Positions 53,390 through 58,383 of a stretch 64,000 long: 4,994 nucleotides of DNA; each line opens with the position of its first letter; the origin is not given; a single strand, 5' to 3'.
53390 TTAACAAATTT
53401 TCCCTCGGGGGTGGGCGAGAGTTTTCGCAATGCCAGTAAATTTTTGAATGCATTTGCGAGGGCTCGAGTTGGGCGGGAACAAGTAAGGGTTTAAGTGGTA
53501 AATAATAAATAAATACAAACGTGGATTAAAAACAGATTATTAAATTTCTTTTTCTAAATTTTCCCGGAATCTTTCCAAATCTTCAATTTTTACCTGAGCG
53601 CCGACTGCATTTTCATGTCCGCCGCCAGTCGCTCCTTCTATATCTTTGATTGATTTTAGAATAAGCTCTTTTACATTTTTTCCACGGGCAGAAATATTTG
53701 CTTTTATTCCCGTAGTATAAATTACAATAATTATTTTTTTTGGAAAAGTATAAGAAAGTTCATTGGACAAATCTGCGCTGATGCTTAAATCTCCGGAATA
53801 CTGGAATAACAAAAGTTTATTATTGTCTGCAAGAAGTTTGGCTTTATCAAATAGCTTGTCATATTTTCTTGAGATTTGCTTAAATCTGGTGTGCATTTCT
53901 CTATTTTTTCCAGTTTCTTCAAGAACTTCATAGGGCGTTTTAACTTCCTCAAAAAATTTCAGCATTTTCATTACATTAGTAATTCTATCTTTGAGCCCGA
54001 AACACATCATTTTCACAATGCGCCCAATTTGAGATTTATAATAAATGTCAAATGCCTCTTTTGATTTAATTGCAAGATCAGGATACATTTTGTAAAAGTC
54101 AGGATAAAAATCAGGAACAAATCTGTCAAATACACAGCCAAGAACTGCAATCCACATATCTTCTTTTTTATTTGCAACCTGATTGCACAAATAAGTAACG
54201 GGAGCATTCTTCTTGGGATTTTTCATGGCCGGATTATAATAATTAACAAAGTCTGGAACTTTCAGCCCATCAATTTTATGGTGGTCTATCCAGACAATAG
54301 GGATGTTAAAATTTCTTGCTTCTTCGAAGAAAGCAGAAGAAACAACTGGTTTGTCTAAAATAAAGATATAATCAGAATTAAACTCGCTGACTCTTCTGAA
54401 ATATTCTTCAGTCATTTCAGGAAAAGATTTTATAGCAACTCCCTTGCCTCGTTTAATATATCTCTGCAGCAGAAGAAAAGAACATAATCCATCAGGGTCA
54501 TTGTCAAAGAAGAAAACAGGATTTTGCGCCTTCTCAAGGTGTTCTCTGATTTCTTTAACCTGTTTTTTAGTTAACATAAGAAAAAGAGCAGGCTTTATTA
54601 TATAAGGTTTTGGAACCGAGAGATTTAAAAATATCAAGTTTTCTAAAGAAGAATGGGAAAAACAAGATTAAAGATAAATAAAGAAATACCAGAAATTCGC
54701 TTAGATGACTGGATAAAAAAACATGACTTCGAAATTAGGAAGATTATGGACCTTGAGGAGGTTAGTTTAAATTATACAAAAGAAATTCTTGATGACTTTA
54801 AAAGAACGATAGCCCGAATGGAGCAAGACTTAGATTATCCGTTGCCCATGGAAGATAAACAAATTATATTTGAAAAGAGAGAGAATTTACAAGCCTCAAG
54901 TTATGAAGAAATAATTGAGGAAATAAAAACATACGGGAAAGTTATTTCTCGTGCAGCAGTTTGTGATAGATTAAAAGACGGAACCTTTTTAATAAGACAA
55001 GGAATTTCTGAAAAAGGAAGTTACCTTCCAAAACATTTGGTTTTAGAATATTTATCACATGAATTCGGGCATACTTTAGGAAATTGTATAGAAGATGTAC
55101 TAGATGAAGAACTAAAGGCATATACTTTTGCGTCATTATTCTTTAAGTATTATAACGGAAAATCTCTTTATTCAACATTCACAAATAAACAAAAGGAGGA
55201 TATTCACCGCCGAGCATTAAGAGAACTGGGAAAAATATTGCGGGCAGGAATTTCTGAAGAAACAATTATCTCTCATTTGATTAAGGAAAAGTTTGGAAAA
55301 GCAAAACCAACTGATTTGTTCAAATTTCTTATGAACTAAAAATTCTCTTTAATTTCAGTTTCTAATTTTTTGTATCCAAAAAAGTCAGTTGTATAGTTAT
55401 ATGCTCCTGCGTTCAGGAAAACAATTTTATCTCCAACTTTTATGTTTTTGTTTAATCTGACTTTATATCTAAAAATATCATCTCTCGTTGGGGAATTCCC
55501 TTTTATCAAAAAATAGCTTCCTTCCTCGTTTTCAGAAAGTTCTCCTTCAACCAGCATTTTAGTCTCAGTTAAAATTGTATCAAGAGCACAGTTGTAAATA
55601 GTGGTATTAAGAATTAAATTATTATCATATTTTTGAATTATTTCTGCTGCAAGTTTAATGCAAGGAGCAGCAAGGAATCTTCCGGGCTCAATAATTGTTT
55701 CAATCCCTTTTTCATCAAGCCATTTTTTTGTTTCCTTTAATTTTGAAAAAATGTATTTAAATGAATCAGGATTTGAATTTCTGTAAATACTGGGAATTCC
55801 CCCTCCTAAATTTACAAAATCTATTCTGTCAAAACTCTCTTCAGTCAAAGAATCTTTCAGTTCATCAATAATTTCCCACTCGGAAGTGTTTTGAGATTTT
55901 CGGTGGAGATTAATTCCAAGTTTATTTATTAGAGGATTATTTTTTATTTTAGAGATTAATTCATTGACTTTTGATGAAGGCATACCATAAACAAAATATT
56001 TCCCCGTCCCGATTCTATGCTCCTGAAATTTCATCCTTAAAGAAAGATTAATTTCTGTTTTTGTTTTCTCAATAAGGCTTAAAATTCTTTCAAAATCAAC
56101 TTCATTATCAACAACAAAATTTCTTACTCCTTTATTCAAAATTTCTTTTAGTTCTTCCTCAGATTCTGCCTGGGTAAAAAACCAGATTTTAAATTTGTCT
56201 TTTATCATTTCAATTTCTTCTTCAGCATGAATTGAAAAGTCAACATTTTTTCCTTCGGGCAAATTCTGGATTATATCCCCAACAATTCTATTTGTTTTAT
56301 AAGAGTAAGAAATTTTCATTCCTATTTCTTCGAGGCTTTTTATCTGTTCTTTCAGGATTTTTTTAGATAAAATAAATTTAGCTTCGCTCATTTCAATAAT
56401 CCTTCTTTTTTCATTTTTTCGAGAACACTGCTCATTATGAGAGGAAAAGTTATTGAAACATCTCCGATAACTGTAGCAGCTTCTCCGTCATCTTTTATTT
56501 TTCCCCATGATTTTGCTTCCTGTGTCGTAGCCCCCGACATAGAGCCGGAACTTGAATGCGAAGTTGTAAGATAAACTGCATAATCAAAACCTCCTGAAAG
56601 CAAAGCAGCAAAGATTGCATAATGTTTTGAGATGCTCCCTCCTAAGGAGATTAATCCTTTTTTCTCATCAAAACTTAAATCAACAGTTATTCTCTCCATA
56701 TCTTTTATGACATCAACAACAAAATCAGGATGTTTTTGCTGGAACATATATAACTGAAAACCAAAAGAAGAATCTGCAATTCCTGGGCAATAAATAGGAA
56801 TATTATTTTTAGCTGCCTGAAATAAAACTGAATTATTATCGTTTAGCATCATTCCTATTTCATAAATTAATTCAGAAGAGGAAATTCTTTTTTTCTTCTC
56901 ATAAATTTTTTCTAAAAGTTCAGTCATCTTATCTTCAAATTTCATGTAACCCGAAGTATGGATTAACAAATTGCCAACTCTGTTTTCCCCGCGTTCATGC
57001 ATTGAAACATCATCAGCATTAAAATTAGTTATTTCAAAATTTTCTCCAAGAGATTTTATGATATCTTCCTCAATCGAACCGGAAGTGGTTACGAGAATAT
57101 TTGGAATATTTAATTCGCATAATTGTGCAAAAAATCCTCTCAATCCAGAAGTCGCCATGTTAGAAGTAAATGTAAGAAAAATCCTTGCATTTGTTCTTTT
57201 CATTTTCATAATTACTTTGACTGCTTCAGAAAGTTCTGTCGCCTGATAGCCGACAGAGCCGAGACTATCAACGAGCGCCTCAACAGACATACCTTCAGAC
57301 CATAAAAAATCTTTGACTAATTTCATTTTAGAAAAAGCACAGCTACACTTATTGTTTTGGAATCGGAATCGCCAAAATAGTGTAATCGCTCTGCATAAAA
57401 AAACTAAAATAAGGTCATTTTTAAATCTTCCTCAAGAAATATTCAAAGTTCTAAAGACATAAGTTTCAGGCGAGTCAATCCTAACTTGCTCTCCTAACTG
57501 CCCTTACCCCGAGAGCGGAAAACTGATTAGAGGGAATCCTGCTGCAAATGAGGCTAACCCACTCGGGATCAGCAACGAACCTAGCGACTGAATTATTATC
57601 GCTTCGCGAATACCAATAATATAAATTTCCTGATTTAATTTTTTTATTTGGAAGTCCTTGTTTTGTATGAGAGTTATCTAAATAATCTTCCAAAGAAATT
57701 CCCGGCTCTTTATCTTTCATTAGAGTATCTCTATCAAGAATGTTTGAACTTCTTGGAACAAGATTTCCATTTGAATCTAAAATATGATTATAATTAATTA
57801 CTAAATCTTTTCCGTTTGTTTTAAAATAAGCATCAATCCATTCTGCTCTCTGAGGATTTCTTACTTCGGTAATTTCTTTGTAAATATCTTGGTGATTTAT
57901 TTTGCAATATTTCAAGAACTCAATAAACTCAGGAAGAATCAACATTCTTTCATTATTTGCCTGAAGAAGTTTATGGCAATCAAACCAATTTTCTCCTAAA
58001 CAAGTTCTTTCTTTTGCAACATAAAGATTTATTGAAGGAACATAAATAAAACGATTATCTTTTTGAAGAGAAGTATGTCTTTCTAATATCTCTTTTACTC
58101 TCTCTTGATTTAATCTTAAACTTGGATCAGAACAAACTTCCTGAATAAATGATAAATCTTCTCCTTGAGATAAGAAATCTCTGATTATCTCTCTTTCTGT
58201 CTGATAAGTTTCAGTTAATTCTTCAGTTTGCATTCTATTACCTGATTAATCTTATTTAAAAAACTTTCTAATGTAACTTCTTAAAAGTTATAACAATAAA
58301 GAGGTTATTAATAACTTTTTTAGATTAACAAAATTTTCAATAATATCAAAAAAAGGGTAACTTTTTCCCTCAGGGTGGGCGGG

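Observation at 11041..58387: Five canonical G-quadruplex motifs, all G-rich on the + strand, embedded in the repeat family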

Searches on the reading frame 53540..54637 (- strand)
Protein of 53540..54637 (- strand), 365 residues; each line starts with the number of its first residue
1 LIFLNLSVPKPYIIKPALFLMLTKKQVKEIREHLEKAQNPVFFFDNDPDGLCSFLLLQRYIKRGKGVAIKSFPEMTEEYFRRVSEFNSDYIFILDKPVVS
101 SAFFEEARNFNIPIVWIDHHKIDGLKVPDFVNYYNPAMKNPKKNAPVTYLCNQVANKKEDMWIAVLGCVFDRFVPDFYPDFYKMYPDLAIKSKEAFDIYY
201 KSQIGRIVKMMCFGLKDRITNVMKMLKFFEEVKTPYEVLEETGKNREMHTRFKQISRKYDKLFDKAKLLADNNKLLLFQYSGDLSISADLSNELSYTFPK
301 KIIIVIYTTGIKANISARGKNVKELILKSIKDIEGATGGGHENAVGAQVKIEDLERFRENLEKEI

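Call 46: search_protein_families(library=pfam, proteins=[window:53540-54637:-], max_evalue=0.00001)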
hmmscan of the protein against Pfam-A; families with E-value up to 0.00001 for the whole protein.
window:53540-54637:- (365 aa): 2 families
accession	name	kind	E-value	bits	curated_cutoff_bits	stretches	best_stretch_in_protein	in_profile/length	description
PF02272.25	DHHA1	-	4.9e-09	37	25.9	1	285-364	16-99/102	DHHA1 domain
PF01368.27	DHH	-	4.8e-07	30.5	28.1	1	45-143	7-93/125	DHH family, N-terminal domain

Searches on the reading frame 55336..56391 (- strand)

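Call 46: search_protein_families(library=pfam, proteins=[window:55336-56391:-], max_evalue=0.00001)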
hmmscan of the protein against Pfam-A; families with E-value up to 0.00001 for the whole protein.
window:55336-56391:- (351 aa): 1 family
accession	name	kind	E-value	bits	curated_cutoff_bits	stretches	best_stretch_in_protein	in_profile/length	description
PF02784.22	Orn_Arg_deC_N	-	3.6e-14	53.2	23.4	1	19-242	11-247/247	Pyridoxal-dependent decarboxylase, pyridoxal binding domain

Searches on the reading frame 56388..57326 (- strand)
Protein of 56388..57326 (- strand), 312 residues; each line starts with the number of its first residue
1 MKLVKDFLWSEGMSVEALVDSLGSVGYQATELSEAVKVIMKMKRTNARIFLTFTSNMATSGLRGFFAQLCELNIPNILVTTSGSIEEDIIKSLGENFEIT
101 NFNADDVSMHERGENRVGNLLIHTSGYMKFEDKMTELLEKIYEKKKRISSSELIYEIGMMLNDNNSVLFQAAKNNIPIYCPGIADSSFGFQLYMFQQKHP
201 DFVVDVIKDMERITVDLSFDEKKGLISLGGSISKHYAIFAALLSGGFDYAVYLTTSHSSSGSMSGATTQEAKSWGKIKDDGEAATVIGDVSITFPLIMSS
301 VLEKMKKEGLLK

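Call 46: search_protein_families(library=pfam, proteins=[window:56388-57326:-], max_evalue=0.00001)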
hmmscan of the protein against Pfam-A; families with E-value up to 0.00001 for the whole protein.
window:56388-57326:- (312 aa): 1 family
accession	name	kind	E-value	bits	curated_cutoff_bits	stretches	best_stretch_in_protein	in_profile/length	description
PF01916.23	DS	-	2.2e-94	316.4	27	1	18-300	2-287/288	Deoxyhypusine synthase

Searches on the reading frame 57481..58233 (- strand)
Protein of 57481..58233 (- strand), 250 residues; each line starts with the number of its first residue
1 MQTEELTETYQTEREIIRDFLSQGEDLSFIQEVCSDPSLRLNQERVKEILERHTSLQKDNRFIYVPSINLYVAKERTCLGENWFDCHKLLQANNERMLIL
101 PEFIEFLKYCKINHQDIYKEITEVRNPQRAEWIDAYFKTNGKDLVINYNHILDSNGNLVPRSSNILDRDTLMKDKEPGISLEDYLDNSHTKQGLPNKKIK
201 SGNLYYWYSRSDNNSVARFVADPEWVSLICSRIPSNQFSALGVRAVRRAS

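Call 46: search_protein_families(library=pfam, proteins=[window:57481-58233:-], max_evalue=0.00001)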
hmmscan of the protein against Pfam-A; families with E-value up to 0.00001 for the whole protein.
window:57481-58233:- (250 aa): 0 families

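Call 61: find_homologous_proteins(query=window:57481-58233:-, max_evalue=1e-30)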
Query window:57481-58233:- (250 aa): 351 proteins with E <= 1e-30 among 645 candidates; the best 120 are listed.
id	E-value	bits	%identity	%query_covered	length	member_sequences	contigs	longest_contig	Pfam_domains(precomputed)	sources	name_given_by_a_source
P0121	3.9e-166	568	100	100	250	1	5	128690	-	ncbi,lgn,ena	-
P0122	2.7e-142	490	88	100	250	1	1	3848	-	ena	-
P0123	2.1e-101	356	67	95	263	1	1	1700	-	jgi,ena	-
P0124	1.1e-97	344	66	98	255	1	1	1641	-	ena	-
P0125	1.3e-92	328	74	78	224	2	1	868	-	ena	-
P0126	8.8e-92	325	62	96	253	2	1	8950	-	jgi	jgi:hypothetical protein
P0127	7.4e-90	318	64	96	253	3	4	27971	-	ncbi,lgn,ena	-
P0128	3.9e-88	313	68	84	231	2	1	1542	-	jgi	jgi:hypothetical protein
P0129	2.9e-87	310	69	79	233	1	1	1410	-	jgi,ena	-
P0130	2.2e-84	301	68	78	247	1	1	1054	-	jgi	jgi:hypothetical protein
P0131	4.0e-83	296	72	75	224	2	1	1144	-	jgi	-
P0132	4.2e-81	290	66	81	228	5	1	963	-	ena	-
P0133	2.8e-80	287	70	76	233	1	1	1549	-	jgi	jgi:hypothetical protein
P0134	2.7e-79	284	60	88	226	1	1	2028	-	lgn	-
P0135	2.9e-79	284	67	81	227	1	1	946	-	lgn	-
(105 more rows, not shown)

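Call 62: find_encoding_contigs(protein=P0122, flank=5000, max_places=3)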
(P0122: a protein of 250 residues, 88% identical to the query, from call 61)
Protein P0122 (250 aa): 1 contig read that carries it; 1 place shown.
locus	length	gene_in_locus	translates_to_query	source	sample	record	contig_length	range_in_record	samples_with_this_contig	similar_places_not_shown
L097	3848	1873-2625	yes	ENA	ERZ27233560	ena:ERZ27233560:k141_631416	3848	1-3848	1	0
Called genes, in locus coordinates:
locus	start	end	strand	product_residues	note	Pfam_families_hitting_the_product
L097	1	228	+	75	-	?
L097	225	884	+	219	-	PF08551:DUF1751 (weak), PF01694:Rhomboid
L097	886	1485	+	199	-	PF01944:SpoIIM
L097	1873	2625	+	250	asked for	-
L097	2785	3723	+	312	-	PF01916:DS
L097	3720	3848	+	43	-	?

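Call 80: list_cluster_members(proteins=[P0121])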
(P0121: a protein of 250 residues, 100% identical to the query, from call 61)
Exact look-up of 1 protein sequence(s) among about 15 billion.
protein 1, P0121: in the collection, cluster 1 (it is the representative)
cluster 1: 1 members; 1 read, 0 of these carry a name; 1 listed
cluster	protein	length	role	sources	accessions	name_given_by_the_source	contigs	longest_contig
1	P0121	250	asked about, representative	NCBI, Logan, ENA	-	-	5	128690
